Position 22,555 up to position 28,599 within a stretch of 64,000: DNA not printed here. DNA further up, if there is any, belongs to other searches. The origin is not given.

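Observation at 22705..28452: Cyclic-beta-1,2-glucan-synthase-like giant membrane protein that seems to lack the GH94 catalytic module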

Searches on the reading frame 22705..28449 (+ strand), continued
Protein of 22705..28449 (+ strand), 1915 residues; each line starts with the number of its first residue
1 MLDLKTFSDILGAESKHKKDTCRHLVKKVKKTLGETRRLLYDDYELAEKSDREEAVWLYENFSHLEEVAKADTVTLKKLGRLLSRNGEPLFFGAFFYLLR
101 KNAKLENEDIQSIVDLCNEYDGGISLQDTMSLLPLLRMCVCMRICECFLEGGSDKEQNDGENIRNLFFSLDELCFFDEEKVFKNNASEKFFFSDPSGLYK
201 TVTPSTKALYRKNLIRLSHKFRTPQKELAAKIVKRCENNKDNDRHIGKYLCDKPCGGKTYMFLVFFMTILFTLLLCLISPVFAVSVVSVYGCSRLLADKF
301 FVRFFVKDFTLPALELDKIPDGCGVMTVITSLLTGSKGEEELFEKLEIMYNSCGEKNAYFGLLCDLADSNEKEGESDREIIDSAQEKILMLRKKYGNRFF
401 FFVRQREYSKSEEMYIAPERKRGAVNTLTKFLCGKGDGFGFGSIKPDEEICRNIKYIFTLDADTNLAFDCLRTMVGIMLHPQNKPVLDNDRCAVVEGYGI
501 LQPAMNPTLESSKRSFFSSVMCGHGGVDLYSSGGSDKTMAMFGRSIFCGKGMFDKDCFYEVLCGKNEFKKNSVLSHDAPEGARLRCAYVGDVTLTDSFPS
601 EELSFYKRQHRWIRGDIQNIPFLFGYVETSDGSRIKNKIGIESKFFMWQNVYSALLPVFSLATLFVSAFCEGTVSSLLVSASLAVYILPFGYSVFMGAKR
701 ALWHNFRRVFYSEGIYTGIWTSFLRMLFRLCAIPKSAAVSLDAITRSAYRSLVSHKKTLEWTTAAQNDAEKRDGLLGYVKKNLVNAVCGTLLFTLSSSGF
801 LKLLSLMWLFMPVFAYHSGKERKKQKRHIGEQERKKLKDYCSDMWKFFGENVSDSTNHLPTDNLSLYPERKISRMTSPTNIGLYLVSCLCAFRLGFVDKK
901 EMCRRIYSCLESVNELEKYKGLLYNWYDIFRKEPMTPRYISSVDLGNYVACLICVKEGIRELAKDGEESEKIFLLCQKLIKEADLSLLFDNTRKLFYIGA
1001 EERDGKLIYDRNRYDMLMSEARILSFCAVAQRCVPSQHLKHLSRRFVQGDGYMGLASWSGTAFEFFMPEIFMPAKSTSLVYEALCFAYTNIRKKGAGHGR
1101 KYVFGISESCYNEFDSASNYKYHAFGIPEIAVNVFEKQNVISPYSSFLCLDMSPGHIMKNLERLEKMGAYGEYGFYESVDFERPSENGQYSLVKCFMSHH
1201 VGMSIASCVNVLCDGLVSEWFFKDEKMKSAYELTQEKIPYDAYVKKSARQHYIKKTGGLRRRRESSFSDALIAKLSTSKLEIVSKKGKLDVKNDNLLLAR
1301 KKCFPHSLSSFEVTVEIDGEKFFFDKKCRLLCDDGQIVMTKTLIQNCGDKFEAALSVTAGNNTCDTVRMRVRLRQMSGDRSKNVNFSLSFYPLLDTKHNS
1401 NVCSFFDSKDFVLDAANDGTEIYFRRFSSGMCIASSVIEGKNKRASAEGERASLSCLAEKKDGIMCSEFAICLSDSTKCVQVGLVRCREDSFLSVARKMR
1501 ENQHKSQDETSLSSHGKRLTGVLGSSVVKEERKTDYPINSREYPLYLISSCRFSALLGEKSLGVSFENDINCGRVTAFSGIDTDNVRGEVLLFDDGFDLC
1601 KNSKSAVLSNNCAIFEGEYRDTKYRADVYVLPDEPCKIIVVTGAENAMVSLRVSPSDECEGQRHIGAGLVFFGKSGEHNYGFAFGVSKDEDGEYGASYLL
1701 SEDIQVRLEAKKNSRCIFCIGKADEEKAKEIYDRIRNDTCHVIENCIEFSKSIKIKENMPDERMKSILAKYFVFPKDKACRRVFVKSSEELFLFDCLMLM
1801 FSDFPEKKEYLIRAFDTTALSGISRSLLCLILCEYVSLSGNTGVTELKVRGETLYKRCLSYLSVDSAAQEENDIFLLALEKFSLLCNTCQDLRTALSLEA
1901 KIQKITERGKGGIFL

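Call 11: search_protein_families(library=pfam, proteins=[P0047, P0070, P0004, P0025, P0057], max_evalue=0.01)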
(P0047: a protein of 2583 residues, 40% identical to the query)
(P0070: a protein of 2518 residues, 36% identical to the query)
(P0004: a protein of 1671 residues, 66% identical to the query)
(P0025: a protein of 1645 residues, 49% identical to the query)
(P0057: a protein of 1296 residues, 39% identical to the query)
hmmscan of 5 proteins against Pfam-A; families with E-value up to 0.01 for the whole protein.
P0047 (2583 aa): 5 families
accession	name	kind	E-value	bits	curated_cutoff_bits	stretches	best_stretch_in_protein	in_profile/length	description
PF17167.11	Glyco_hydro_94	-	3.3e-77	260.4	27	1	2059-2499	16-420/420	Glycosyl hydrolase 94 superfamily, catalytic domain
PF06165.18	GH94_b-supersand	-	1.3e-19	71.1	23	2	1310-1541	6-239/251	Glycosyl hydrolase 94, supersandwich domain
PF10091.15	Glycoamylase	-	2.5e-13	50.5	27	1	1046-1254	6-219/221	Putative glucoamylase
PF11329.14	DUF3131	-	0.00021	20.8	20.3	1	867-994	2-130/367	Protein of unknown function (DUF3131)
PF13632.12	Glyco_trans_2_3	-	0.0028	18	27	1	480-699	1-181/198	Glycosyl transferase family group 2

P0070 (2518 aa): 5 families
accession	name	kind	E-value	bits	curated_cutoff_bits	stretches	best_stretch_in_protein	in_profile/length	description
PF17167.11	Glyco_hydro_94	-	3.2e-73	247.3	27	1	2013-2442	14-420/420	Glycosyl hydrolase 94 superfamily, catalytic domain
PF10091.15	Glycoamylase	-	8.8e-15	55.3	27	1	1026-1227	9-218/221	Putative glucoamylase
PF06165.18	GH94_b-supersand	-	1.4e-14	54.7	23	2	1283-1508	5-237/251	Glycosyl hydrolase 94, supersandwich domain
PF11329.14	DUF3131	-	6.4e-07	29.1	20.3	1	847-979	2-135/367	Protein of unknown function (DUF3131)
PF13632.12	Glyco_trans_2_3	-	0.0032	17.8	27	1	475-689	1-186/198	Glycosyl transferase family group 2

P0004 (1671 aa): 3 families
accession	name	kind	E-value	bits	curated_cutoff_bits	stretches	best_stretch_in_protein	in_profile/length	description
PF10091.15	Glycoamylase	-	7.4e-14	52.2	27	1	1095-1222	99-217/221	Putative glucoamylase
PF13632.12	Glyco_trans_2_3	-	0.00041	20.7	27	1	457-666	1-193/198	Glycosyl transferase family group 2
PF11329.14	DUF3131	-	0.0025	17.3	20.3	1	841-929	2-83/367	Protein of unknown function (DUF3131)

P0025 (1645 aa): 3 families
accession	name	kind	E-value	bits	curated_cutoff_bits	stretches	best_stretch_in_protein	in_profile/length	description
PF10091.15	Glycoamylase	-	9.3e-06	25.7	27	1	1107-1210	122-218/221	Putative glucoamylase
PF13632.12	Glyco_trans_2_3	-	3.8e-05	24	27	1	444-673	1-185/198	Glycosyl transferase family group 2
PF11329.14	DUF3131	-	9.5e-05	22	20.3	1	833-956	7-131/367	Protein of unknown function (DUF3131)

P0057 (1296 aa): 2 families
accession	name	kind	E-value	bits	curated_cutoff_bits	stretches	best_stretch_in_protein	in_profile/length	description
PF10091.15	Glycoamylase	-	1.9e-12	47.6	27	1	1043-1251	8-220/221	Putative glucoamylase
PF13632.12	Glyco_trans_2_3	-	3.7e-07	30.6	27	1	479-708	1-194/198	Glycosyl transferase family group 2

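Call 24: find_encoding_contigs(protein=P0001, flank=8000, max_places=5)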
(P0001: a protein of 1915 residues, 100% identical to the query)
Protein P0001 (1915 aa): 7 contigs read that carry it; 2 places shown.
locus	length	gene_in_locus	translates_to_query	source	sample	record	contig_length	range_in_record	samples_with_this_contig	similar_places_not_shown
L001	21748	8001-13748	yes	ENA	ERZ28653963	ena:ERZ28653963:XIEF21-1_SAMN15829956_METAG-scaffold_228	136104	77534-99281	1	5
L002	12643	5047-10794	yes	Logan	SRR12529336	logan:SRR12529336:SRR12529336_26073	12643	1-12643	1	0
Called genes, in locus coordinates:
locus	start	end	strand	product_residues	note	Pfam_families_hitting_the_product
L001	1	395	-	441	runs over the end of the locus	PF01595:CNNM, PF00571:CBS (weak), PF03471:CorC_HlyC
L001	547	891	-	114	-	PF05402:PqqD (weak)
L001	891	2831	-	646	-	PF03169:OPT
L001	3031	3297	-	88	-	PF05402:PqqD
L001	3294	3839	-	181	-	PF05683:Fumerase_C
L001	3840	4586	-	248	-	PF05103:DivIVA (faint)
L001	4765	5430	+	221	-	PF00072:Response_reg, PF00486:Trans_reg_C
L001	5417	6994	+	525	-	PF00672:HAMP (weak), PF00512:HisKA, PF02518:HATPase_c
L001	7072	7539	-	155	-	-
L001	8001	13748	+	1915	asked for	PF10091:Glycoamylase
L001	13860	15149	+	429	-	PF05193:Peptidase_M16_C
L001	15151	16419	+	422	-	PF00675:Peptidase_M16, PF05193:Peptidase_M16_C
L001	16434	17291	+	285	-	PF01790:LGT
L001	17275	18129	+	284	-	PF00763:THF_DHG_CYH, PF02882:THF_DHG_CYH_C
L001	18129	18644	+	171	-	PF01712:dNK (faint), PF13238:AAA_18, PF13671:AAA_33 (weak), PF01202:SKI, PF13207:AAA_17 (faint)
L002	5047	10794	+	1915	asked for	PF10091:Glycoamylase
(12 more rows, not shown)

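Call 39: find_encoding_contigs(protein=P0010, flank=10000, max_places=1)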
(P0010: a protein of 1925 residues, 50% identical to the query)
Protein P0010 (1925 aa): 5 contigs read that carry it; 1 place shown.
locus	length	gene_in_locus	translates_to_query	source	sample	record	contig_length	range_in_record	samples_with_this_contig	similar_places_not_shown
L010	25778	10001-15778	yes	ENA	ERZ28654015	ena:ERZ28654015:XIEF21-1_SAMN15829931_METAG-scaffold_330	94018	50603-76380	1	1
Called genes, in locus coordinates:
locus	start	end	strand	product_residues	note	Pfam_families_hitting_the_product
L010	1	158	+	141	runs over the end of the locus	-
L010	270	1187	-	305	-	PF02811:PHP (weak)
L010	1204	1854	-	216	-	PF01427:Peptidase_M15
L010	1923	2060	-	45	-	-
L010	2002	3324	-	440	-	PF01595:CNNM, PF00571:CBS, PF03471:CorC_HlyC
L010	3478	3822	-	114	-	PF05402:PqqD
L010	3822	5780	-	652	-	PF03169:OPT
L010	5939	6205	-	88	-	PF05402:PqqD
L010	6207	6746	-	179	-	PF05683:Fumerase_C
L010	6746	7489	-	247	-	-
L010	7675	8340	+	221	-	PF00072:Response_reg, PF00486:Trans_reg_C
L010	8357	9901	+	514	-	PF00672:HAMP (weak), PF00512:HisKA, PF02518:HATPase_c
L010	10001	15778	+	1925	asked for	PF10091:Glycoamylase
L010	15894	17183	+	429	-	PF05193:Peptidase_M16_C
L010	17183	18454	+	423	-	PF00675:Peptidase_M16, PF05193:Peptidase_M16_C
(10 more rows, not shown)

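Call 40: find_encoding_contigs(protein=P0020, flank=10000, max_places=1)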
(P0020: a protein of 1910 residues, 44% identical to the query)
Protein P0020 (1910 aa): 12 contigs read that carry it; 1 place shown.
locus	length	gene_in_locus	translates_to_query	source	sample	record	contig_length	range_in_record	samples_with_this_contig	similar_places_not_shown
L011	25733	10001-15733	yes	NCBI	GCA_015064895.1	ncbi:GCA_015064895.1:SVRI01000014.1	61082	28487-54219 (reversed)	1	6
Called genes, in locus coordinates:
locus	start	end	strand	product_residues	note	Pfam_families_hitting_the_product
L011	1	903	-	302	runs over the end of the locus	PF02811:PHP (weak)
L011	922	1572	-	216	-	PF01427:Peptidase_M15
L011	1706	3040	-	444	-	PF01595:CNNM, PF00571:CBS, PF03471:CorC_HlyC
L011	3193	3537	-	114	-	PF05402:PqqD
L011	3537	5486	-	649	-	PF03169:OPT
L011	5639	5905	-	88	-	PF05402:PqqD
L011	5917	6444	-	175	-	PF05683:Fumerase_C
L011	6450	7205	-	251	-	-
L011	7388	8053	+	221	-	PF00072:Response_reg, PF00486:Trans_reg_C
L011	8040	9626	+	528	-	PF00672:HAMP (weak), PF00512:HisKA, PF02518:HATPase_c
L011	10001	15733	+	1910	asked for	-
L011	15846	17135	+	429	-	PF05193:Peptidase_M16_C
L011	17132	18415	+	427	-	PF00675:Peptidase_M16, PF05193:Peptidase_M16_C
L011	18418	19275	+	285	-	PF01790:LGT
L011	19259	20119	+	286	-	PF00763:THF_DHG_CYH, PF02882:THF_DHG_CYH_C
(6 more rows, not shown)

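Call 41: find_encoding_contigs(protein=P0034, flank=10000, max_places=1)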
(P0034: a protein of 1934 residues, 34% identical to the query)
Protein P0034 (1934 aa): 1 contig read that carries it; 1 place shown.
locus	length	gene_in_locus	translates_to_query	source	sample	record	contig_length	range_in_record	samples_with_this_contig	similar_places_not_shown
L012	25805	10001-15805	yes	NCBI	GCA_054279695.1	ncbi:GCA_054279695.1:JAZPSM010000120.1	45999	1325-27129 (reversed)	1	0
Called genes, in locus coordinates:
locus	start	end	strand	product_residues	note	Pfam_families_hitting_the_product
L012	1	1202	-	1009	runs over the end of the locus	PF02837:Glyco_hydro_2_N, PF22666:Glyco_hydro_2_N2 (weak), PF00703:Glyco_hydro_2 (weak), PF02836:Glyco_hydro_2_C, PF16353:LacZ_4, PF02929:Bgal_small_N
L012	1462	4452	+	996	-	PF01869:BcrAD_BadFG, PF01968:Hydantoinase_A (faint), PF01869:BcrAD_BadFG, PF09989:DUF2229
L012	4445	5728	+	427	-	PF09989:DUF2229 (faint)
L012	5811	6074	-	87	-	PF05402:PqqD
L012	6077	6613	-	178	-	PF05683:Fumerase_C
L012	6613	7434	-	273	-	-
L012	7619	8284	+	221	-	PF00072:Response_reg, PF00486:Trans_reg_C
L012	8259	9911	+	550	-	PF00672:HAMP, PF00512:HisKA, PF02518:HATPase_c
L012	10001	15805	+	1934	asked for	PF10091:Glycoamylase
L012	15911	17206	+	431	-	PF05193:Peptidase_M16_C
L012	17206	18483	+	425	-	PF00675:Peptidase_M16, PF05193:Peptidase_M16_C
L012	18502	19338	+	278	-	PF01790:LGT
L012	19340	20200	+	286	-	PF00763:THF_DHG_CYH, PF02882:THF_DHG_CYH_C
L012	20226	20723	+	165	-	PF01202:SKI, PF13671:AAA_33 (faint)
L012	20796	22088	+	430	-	PF02706:Wzz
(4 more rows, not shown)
